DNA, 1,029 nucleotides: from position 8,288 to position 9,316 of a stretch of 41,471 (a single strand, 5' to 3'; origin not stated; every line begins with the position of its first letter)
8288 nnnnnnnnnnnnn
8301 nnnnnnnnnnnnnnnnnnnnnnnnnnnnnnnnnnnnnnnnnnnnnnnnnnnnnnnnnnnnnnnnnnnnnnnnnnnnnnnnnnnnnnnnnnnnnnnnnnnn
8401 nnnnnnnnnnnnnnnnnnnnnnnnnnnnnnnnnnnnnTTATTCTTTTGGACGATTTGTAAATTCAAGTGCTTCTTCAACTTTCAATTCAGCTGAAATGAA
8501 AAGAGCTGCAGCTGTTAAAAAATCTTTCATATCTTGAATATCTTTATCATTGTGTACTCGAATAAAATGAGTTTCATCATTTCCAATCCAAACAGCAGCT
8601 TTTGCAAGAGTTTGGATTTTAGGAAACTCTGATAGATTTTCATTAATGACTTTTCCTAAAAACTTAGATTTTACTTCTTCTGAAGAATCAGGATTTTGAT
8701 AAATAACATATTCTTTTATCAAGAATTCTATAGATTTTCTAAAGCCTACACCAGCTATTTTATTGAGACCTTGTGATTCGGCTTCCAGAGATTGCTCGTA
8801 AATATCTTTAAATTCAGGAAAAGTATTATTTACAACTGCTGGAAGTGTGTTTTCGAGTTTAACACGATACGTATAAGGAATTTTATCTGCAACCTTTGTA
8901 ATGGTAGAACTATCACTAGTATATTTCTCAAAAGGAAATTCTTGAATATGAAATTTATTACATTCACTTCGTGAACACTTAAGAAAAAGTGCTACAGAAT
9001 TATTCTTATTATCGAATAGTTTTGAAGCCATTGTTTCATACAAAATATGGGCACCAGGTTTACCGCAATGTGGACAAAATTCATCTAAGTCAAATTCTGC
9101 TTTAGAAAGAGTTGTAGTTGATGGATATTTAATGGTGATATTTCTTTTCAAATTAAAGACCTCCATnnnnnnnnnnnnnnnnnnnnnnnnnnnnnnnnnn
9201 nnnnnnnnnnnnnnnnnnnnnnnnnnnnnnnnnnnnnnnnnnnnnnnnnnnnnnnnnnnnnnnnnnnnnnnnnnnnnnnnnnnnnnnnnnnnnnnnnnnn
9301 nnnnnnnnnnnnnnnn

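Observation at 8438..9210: Antisense, self-promoted Zn-ribbon/DUF4145-like gene embedded in the replication module: candidate abortive-infection or defence moron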

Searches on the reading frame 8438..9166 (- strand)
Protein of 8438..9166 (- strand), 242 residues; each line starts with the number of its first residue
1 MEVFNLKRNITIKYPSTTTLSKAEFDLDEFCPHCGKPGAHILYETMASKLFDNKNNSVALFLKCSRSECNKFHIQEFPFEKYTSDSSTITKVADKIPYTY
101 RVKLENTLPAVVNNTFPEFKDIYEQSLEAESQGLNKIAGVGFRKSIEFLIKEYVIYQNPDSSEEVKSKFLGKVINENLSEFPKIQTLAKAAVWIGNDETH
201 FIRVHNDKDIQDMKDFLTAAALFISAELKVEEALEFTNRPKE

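Call 3: search_protein_families(library=pfam, proteins=[window:8438-9166:-], max_evalue=1)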
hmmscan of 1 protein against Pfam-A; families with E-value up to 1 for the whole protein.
window:8438-9166:- (242 aa): 6 families
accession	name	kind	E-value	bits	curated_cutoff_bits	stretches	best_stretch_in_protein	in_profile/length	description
PF13643.11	DUF4145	-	0.00052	20.5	23.1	1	137-217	13-87/88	Domain of unknown function (DUF4145)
PF18423.6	zf_CopZ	-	0.0041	17.5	28.4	1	29-70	2-45/62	Zinc binding domain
PF10264.15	Stork_head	-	0.054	14.2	27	1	19-50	31-62/79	Winged helix Storkhead-box1 domain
PF13248.11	Zn_ribbon_3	-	0.057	13.3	27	1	27-37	15-25/26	zinc-ribbon domain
PF13240.11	Zn_Ribbon_1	-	0.11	12.8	25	1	29-37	14-22/23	zinc-ribbon domain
PF10683.14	DBD_Tnp_Hermes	-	0.14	12.3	20.5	0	134-156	31-53/68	Hermes transposase DNA-binding domain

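Call 4: search_protein_families(library=phrogs, proteins=[window:8438-9166:-], max_evalue=1)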
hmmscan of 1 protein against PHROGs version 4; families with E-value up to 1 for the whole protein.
window:8438-9166:- (242 aa): 3 families
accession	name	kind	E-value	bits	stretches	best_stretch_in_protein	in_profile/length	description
phrog_1305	-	DNA, RNA and nucleotide metabolism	4.8e-47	161.2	1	19-241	7-222/226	DNA binding protein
phrog_23024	-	unknown function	0.13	13.1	1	118-166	9-58/142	-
phrog_6832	-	unknown function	0.25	11.9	1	18-38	7-27/58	-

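Call 5: search_protein_families(library=padloc, proteins=[window:8438-9166:-], max_evalue=1)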
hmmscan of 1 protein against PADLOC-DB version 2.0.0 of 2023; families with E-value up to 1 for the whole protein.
window:8438-9166:- (242 aa): 1 family
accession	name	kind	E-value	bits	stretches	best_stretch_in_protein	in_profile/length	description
PDLC01221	typeIV_Cas10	-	0.0022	14.6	1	22-74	349-401/582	CAS-IV-C; effector_LS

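Call 6: search_protein_families(library=ncbifam, proteins=[window:8438-9166:-], max_evalue=1)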
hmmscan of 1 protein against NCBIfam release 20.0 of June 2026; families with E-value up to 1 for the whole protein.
window:8438-9166:- (242 aa): 0 families

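Call 8: search_dna_similar(query=window:8438-9166:-, collection=phages, mode=protein, max_rows=40, rows=spread)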
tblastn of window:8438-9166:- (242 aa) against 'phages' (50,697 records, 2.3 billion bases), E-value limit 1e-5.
Records with a match: 46; places in all: 46; records where one place covers at least 80% of the query: 32.
Best place of each record, by identity: <60% 46.
By first word of the organism name: Streptococcus 36; Anaerostipes 3; Staphylococcus 2; Aeribacillus 2; Lactiplantibacillus 1; Fusobacterium 1; Bacteriophage 1.
By host as written in the record: Anaerostipes caccae DA844 3; - 2; Streptococcus pneumoniae 08B03577 2; Streptococcus pneumoniae 09B07772 2; Staphylococcus saprophyticus 2; Aeribacillus pallidus 2; Streptococcus mitis SF100 2; Streptococcus suis JH1301 1; and 30 more.
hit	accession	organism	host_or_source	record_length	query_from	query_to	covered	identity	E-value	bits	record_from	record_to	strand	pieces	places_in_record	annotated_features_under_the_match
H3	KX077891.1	Streptococcus phage phiJH1301-1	Streptococcus suis JH1301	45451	29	238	87%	45.5%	2e-49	179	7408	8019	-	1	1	hypothetical protein (x2)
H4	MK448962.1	Streptococcus phage Javan496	Streptococcus pyogenes MGAS10394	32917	5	238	97%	39.2%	3e-45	166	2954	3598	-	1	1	hypothetical protein (x2)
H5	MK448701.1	Streptococcus phage Javan197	Streptococcus equi Sz105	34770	7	238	96%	39.5%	2e-45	167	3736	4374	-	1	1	hypothetical protein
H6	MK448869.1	Streptococcus phage Javan190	Streptococcus equi ERR066392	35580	7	238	96%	39.5%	2e-45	167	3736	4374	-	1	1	hypothetical protein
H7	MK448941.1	Streptococcus phage Javan446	Streptococcus pyogenes Alab49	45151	29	242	88%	35.0%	9e-35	136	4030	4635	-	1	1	hypothetical protein (x2)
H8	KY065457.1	Streptococcus phage IPP16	Streptococcus pneumoniae 48/2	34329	1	242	100%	29.8%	3e-27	114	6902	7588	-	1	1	hypothetical protein (x2)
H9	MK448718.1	Streptococcus phage Javan253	Streptococcus henryi DSM_19005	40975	8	242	97%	30.2%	2e-24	106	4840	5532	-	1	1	hypothetical protein (x2)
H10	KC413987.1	Streptococcus phage phiSS12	Streptococcus suis SS12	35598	3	242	99%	29.6%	6e-24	105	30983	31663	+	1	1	hypothetical protein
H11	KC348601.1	Streptococcus phage phi7917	Streptococcus suis 7917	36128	3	242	99%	29.6%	6e-24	105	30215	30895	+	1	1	hypothetical protein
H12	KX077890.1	Streptococcus phage phiLP081102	Streptococcus suis LP081102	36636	3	242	99%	29.6%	6e-24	105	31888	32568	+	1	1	hypothetical protein (x2)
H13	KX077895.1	Streptococcus phage phiZJ20091101-4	Streptococcus suis ZJ20091101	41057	3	242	99%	29.6%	6e-24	105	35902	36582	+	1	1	hypothetical protein (x2)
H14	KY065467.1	Streptococcus phage IPP26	Streptococcus pneumoniae 43/3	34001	1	242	100%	28.9%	7e-25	108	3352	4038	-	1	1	hypothetical protein (x2)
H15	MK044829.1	Streptococcus phage 109751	-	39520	1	242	100%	28.9%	7e-25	108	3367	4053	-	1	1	hypothetical protein (x2)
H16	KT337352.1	Streptococcus phage phiARI0460-1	Streptococcus pneumoniae 08B03577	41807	1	242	100%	28.9%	7e-25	108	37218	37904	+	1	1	DUF4145 domain protein | hypothetical protein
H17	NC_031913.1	Streptococcus phage phiARI0460-1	Streptococcus pneumoniae 08B03577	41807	1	242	100%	28.9%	7e-25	108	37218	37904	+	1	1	DNA binding protein | hypothetical protein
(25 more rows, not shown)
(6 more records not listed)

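Call 12: get_annotated_region(hit=H3, flank=4000)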
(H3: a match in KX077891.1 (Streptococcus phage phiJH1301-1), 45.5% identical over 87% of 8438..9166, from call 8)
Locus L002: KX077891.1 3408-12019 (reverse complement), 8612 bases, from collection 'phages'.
description: Streptococcus phage phiJH1301-1, complete genome.
organism: Streptococcus phage phiJH1301-1 (NCBI taxid 1860179)
taxonomy: Viruses; Duplodnaviria; Heunggongvirae; Uroviricota; Caudoviricetes
host: Streptococcus suis JH1301; source: -; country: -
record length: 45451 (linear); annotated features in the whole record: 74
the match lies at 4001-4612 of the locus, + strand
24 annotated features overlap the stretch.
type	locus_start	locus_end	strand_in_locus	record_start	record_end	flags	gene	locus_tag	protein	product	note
CDS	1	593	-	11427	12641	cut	-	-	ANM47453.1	hypothetical protein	Phage protein; ORF26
CDS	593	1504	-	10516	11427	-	-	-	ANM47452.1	recombinational DNA repair protein RecT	Recombinational DNA repair protein RecT; ORF25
CDS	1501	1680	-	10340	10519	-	-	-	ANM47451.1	hypothetical protein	Phage protein; ORF24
CDS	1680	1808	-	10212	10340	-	-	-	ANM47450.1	hypothetical protein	hypothetical protein; ORF23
CDS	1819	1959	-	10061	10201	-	-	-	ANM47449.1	hypothetical protein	hypothetical protein; ORF22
CDS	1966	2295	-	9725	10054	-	-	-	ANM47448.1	hypothetical protein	hypothetical protein; ORF21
CDS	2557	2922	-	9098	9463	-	-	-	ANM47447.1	replication initiation protein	Phage replication initiation protein; ORF20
CDS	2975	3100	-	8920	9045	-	-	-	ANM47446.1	hypothetical protein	hypothetical protein; ORF19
CDS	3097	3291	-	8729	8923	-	-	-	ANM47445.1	hypothetical protein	hypothetical protein; ORF18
CDS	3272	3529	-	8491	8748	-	-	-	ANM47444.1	hypothetical protein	hypothetical protein; ORF17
CDS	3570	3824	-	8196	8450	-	-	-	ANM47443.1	hypothetical protein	Phage protein; ORF16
CDS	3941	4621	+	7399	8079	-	-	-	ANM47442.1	hypothetical protein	unknown phage protein; ORF15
CDS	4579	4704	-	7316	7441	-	-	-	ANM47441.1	hypothetical protein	hypothetical protein; ORF14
CDS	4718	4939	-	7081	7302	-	-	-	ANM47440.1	hypothetical protein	hypothetical protein; ORF13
CDS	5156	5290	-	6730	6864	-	-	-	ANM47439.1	hypothetical protein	hypothetical protein; ORF12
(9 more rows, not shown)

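Call 13: get_annotated_region(hit=H4, flank=4000)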
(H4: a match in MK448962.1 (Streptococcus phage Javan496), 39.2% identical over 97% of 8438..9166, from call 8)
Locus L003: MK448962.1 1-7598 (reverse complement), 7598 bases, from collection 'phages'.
description: Streptococcus phage Javan496, complete genome.
organism: Streptococcus phage Javan496 (NCBI taxid 2548210)
taxonomy: Viruses; Duplodnaviria; Heunggongvirae; Uroviricota; Caudoviricetes
host: Streptococcus pyogenes MGAS10394; source: -; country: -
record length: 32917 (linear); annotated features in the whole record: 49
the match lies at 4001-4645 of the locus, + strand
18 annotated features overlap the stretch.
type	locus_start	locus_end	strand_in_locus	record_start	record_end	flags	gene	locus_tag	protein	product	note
CDS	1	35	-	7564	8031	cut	-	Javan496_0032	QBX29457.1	terminase small subunit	-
CDS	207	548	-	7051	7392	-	-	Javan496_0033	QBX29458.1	endonuclease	-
CDS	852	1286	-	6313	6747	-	-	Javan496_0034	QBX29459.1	hypothetical protein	FIG01114733: hypothetical protein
CDS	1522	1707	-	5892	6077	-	-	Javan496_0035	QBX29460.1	hypothetical protein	-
CDS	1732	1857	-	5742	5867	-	-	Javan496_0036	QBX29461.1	hypothetical protein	-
CDS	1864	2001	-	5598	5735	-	-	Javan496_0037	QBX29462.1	hypothetical protein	-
CDS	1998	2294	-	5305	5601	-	-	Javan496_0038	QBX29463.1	hypothetical protein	-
CDS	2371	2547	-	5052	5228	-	-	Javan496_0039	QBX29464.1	hypothetical protein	-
CDS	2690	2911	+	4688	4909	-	-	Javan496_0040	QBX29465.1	hypothetical protein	-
CDS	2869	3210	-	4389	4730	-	-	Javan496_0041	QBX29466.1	hypothetical protein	-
CDS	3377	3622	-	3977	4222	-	-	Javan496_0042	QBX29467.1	hypothetical protein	-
CDS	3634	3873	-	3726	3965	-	-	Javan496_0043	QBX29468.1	Cro/CI family transcriptional regulator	-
CDS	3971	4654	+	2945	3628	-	-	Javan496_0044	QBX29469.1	hypothetical protein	-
CDS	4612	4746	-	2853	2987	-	-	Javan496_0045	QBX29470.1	hypothetical protein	-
CDS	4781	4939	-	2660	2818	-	-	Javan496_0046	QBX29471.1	hypothetical protein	FIG01115240: hypothetical protein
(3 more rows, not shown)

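Call 14: get_annotated_region(hit=H17, flank=4000)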
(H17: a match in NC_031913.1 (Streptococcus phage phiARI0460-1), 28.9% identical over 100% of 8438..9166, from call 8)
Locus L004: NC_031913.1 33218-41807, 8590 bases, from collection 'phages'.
description: Streptococcus phage phiARI0460-1, complete genome.
organism: Streptococcus phage phiARI0460-1 (NCBI taxid 1701824)
taxonomy: Viruses; Duplodnaviria; Heunggongvirae; Uroviricota; Caudoviricetes
host: Streptococcus pneumoniae 08B03577; source: -; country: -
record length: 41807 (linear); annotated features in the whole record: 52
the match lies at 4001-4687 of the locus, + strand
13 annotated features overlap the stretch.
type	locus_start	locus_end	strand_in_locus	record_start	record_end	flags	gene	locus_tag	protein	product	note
CDS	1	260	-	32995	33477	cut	-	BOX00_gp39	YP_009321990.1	Mu Gam-like end protection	Sipho_Gp157 domain protein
CDS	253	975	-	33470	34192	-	-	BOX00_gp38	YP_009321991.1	HNH endonuclease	-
CDS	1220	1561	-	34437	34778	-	-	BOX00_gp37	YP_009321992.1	transcriptional regulator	-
CDS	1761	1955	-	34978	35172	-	-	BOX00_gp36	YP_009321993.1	hypothetical protein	-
CDS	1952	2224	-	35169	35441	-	-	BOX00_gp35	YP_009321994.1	hypothetical protein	-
CDS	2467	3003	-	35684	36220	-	-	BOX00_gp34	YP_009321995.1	hypothetical protein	-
CDS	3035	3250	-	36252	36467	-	-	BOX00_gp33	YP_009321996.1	transcriptional repressor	-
CDS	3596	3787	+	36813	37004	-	-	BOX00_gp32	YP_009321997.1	hypothetical protein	-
CDS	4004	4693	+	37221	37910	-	-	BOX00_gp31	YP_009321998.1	DNA binding protein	-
CDS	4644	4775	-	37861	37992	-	-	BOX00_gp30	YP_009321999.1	hypothetical protein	-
CDS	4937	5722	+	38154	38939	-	-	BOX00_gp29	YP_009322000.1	transcriptional regulator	-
CDS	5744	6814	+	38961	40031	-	-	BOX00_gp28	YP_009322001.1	hypothetical protein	-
CDS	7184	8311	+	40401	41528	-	-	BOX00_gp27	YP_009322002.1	integrase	-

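Call 15: find_homologous_proteins(query=window:8438-9166:-)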
Query window:8438-9166:- (242 aa): 318 proteins with E <= 0.001 among 679 candidates; the best 120 are listed.
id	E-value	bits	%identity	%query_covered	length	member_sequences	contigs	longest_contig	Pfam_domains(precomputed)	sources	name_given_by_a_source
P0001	1.8e-155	533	99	100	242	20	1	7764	-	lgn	-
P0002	1.0e-135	468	89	98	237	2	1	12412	-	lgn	-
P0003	4.9e-130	450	85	98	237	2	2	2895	-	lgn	-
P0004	7.1e-130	449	85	98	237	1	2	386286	-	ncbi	ncbi:hypothetical protein ACFJX6_08420 [Enterococcus faecalis]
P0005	2.9e-128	444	83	98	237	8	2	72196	-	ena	-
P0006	2.9e-118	411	78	98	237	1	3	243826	-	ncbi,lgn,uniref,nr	ncbi:hypothetical protein [Enterococcus thailandicus]|uniref:hypothetical protein n=1 Tax=Enterococc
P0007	1.0e-116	406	75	98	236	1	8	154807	-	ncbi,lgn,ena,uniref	ncbi:hypothetical protein ABE872_09970 [Enterococcus gallinarum]|uniref:hypothetical protein n=1 Tax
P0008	5.7e-116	404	75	98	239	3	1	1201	-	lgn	-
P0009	9.3e-116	403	76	98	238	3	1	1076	-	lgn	-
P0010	4.7e-115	401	74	98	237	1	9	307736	-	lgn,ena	-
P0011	3.3e-109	382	89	81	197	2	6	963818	-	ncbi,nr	ncbi:TPA: DUF4145 domain-containing protein [Enterococcus faecalis]|nr:DUF4145 domain-containing pro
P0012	1.6e-108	379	69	98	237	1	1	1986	-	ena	-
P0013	2.9e-108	379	70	98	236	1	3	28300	-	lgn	-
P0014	4.7e-107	375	69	98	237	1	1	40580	-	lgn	-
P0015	7.9e-102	358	65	98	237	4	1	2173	-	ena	-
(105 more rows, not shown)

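Call 16: search_solved_structures(query=window:8438-9166:-, max_evalue=10, show_alignments=2)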
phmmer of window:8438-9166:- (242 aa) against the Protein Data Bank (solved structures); distinct sequences matched with E-value up to 10: 0.

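Call 19: search_protein_families(library=pfam, alignment_id=A1, max_evalue=0.01)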
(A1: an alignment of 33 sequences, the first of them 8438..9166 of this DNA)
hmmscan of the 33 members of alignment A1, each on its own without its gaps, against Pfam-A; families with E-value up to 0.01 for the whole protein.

A. member 1, window:8438-9166:- (242 aa): 2 families
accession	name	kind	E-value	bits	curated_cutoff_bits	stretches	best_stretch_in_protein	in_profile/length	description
PF13643.11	DUF4145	-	0.00052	20.5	23.1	1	137-217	13-87/88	Domain of unknown function (DUF4145)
PF18423.6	zf_CopZ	-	0.0041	17.5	28.4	1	29-70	2-45/62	Zinc binding domain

B. families by the number of members that match (of 33 scanned): 5 families
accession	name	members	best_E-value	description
PF13643.11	DUF4145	30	1.1e-05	Domain of unknown function (DUF4145)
PF04606.18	Ogr_Delta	1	0.00012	Ogr/Delta-like zinc finger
PF18423.6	zf_CopZ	1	0.0041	Zinc binding domain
PF22795.1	DUF4796_N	1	0.0047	DUF4796 N-terminal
PF14353.12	CpXC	1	0.0063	CpXC protein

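Call 23: search_solved_structures(query=A1, max_evalue=10, show_alignments=3)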
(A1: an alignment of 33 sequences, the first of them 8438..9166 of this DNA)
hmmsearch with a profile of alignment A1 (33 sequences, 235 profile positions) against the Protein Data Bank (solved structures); distinct sequences matched with E-value up to 10: 6.
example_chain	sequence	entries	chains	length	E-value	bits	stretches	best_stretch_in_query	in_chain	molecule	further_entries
1y0r_A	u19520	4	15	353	0.68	12.8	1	140-195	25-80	Frv operon protein FrvX | Tetrahedral aminopeptidase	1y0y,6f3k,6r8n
1xfo_A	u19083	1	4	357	0.68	12.8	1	140-195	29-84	Frv operon protein FrvX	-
3bqa_A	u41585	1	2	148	0.79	12.5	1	95-119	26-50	Sensor protein phoQ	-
3bq8_A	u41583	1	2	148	1.1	12.1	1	95-119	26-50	Sensor protein phoQ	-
6a8v_A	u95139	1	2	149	1.1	12.1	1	95-119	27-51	Sensor protein PhoQ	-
6a8u_A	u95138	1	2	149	1.1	12.1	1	95-119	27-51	Sensor protein PhoQ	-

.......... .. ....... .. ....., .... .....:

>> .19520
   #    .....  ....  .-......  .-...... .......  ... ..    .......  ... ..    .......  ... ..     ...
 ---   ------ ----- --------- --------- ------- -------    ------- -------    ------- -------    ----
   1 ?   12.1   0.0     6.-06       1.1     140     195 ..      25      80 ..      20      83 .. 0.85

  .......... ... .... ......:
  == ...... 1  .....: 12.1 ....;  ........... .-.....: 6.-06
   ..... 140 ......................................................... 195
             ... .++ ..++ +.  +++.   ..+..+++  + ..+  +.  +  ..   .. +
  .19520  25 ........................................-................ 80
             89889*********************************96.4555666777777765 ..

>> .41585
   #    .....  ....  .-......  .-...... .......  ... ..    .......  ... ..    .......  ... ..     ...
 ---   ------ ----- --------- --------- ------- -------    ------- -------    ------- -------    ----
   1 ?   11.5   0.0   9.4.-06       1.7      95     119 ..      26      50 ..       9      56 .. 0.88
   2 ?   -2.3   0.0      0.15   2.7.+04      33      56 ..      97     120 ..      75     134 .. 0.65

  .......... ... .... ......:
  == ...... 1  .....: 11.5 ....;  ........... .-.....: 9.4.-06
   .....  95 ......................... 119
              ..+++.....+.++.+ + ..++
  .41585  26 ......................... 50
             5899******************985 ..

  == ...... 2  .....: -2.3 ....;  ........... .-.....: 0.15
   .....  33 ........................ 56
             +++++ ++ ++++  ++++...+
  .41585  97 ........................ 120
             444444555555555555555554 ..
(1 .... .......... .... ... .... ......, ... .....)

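Call 32: find_encoding_contigs(protein=P0004, flank=6000, max_places=3)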
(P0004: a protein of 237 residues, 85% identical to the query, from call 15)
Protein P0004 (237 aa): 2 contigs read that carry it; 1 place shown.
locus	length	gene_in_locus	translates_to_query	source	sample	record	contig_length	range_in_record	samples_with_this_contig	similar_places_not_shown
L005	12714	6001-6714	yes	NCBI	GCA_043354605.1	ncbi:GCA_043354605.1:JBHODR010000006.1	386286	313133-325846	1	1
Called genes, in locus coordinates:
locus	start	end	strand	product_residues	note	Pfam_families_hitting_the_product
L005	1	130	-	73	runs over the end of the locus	-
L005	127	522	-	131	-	PF05866:RusA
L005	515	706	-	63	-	-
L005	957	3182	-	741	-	PF08707:PriCT_2, PF13481:AAA_25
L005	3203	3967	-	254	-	PF01555:N6_N4_Mtase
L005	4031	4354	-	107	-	-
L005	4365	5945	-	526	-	PF00270:DEAD, PF04851:ResIII, PF18766:SWI2_SNF2, PF00271:Helicase_C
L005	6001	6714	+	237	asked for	-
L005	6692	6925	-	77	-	-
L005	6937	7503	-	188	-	-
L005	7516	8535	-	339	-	PF13479:AAA_24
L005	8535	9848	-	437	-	PF02463:SMC_N (weak), PF13175:AAA_15 (weak), PF13476:AAA_23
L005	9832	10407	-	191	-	-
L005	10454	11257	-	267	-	PF08281:Sigma70_r4_2 (faint)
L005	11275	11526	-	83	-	-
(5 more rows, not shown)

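Call 34: find_encoding_contigs(protein=P0006, flank=6000, max_places=2)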
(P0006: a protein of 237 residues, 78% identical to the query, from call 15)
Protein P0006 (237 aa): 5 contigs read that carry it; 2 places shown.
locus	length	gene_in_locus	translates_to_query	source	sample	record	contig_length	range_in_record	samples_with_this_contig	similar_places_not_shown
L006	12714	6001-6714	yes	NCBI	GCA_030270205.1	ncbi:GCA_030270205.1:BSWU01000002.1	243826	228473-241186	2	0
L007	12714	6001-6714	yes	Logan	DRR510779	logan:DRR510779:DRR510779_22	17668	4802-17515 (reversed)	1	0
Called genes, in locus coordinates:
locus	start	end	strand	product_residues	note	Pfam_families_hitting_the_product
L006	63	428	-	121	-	-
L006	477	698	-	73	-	-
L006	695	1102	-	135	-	PF05866:RusA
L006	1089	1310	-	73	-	-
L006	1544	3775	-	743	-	PF08707:PriCT_2, PF13481:AAA_25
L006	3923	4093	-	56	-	-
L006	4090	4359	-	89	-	PF12961:DUF3850, PF04266:ASCH (faint)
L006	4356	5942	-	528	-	PF00270:DEAD, PF04851:ResIII, PF13604:AAA_30 (weak), PF18766:SWI2_SNF2, PF00271:Helicase_C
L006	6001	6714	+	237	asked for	-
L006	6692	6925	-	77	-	-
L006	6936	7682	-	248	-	-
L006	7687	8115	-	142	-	-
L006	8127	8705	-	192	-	-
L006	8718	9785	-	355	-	PF13479:AAA_24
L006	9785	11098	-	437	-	PF13476:AAA_23 (weak)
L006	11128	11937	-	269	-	-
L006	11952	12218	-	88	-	-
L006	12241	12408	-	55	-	-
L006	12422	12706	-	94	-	-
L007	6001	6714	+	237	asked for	-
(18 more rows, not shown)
